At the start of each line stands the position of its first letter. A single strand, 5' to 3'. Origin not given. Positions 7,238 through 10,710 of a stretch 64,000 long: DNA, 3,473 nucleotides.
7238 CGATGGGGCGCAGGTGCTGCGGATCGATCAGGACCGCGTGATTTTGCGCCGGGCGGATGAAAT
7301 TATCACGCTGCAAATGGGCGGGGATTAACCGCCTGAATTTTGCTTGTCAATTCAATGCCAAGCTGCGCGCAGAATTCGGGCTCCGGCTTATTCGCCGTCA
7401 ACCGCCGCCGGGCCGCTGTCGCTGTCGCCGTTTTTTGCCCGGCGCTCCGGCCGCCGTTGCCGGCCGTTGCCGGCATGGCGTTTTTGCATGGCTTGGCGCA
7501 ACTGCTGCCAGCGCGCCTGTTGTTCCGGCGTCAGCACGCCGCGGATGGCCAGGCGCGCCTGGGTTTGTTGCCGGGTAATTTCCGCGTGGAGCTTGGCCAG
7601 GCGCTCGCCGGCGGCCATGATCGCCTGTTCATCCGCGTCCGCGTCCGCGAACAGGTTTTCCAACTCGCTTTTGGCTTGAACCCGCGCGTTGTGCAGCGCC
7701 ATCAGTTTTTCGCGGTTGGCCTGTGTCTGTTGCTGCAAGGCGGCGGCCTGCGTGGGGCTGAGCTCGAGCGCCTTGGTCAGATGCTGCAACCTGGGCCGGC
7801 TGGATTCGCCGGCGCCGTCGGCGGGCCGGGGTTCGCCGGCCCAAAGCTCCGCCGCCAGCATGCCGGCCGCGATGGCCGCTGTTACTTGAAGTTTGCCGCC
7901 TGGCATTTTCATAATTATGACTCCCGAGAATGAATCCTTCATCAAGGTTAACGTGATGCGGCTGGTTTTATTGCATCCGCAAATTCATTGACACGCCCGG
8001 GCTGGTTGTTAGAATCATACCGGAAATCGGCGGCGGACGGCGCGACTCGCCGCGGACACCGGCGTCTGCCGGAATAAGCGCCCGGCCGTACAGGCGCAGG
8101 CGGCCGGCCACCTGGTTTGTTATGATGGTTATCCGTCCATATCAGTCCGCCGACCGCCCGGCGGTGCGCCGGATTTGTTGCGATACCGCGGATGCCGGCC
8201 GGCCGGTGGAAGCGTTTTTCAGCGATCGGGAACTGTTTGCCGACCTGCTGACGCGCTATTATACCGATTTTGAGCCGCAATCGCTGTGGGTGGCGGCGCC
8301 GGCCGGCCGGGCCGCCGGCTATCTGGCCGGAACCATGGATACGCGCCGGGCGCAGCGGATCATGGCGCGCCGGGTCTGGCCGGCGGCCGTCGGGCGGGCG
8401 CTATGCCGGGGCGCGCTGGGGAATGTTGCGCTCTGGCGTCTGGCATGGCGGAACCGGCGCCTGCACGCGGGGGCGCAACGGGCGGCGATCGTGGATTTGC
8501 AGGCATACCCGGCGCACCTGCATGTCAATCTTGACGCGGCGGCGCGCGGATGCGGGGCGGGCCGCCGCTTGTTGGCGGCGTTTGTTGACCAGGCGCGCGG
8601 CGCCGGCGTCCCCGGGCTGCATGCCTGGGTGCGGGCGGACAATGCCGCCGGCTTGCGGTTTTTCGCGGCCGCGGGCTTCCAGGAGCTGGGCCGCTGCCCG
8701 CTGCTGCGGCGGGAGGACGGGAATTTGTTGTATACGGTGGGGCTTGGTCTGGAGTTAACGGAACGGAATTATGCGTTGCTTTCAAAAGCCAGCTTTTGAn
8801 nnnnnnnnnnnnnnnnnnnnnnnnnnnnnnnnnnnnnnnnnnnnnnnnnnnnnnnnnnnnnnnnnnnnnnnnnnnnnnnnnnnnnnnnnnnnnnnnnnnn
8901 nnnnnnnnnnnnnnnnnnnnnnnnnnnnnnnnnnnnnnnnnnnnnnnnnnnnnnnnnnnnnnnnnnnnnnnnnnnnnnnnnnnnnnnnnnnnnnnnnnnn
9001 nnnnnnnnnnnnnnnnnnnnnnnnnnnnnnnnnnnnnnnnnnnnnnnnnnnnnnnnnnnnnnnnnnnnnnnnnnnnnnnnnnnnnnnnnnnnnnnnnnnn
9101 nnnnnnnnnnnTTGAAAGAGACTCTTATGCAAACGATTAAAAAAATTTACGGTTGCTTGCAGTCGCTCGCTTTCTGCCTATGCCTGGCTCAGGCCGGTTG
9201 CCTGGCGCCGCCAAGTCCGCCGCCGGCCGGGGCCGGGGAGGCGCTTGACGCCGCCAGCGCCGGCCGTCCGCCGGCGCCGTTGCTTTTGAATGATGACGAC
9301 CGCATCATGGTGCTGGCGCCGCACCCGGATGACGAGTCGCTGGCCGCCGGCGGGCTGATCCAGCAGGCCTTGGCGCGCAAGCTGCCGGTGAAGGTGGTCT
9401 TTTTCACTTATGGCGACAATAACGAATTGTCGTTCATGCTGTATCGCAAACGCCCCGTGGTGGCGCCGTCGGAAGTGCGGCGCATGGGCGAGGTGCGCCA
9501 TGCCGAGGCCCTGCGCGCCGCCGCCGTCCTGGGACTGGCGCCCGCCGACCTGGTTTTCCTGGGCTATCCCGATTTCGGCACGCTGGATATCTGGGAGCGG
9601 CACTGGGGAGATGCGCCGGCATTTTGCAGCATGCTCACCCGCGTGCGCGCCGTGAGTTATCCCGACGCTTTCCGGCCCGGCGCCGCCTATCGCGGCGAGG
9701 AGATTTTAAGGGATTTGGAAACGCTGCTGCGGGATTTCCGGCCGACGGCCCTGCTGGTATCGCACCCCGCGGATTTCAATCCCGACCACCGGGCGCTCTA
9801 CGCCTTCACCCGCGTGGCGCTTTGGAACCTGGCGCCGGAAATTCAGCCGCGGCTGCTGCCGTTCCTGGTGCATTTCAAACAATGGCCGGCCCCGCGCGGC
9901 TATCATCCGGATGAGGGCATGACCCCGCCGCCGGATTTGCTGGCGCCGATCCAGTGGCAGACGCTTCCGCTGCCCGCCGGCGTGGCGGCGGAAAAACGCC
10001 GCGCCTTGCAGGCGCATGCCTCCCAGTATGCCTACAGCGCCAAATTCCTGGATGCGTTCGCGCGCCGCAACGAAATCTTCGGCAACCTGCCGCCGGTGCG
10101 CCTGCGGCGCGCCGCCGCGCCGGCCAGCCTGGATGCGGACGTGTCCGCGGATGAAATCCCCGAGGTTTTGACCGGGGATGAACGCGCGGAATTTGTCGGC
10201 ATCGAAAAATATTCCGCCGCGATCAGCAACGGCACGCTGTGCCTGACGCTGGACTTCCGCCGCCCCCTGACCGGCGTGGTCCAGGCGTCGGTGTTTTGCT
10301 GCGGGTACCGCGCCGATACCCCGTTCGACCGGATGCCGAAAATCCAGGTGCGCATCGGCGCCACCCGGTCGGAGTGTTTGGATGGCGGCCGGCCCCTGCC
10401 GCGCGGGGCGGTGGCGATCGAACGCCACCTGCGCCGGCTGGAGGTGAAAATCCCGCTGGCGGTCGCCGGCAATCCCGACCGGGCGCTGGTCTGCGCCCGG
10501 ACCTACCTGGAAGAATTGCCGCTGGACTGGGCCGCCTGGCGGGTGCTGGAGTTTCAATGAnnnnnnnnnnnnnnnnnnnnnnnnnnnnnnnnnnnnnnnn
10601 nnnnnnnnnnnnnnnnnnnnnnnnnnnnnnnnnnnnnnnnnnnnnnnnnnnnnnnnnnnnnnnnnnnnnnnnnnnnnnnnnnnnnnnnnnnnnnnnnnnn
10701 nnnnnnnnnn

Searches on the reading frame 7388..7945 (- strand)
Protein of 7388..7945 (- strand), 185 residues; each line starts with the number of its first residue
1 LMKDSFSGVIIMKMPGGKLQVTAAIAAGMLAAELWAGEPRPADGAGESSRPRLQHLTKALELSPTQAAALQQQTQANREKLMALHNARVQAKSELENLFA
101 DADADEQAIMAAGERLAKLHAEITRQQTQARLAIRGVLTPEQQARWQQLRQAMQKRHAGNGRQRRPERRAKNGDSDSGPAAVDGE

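Call 69: search_protein_families(library=pfam, max_evalue=0.0001, proteins=[window:7388-7945:-])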
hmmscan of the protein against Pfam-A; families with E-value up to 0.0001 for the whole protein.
window:7388-7945:- (185 aa): 3 families
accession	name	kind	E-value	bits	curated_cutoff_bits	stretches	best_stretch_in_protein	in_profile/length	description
PF13801.11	Metal_resist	-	6.3e-12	46.2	29.2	1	23-144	6-124/125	Heavy-metal resistance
PF07813.17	LTXXQ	-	1.4e-07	32.6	24.3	1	52-149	5-99/100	LTXXQ motif family protein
PF21934.1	Yop-YscD_ppl_3rd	-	2e-05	24.7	24.3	1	118-158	14-54/64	YscD/CdsD-like Bon-like domain 3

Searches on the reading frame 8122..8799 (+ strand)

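Call 69: search_protein_families(library=pfam, max_evalue=0.0001, proteins=[window:8122-8799:+])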
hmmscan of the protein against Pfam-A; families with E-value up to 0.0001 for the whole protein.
window:8122-8799:+ (225 aa): 1 family
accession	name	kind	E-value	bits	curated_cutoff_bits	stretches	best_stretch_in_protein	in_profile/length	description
PF00583.31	Acetyltransf_1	-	7.2e-08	33.1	20.7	1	134-186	64-116/116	Acetyltransferase (GNAT) family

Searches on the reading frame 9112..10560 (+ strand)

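Call 37: search_protein_families(library=pfam, max_evalue=0.0001, proteins=[window:9112-10560:+])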
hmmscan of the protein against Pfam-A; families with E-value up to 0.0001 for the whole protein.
window:9112-10560:+ (482 aa): 1 family
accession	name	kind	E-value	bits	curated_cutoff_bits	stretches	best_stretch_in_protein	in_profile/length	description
PF02585.22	PIG-L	-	9.5e-25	88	28.2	1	66-236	1-128/129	GlcNAc-PI de-N-acetylase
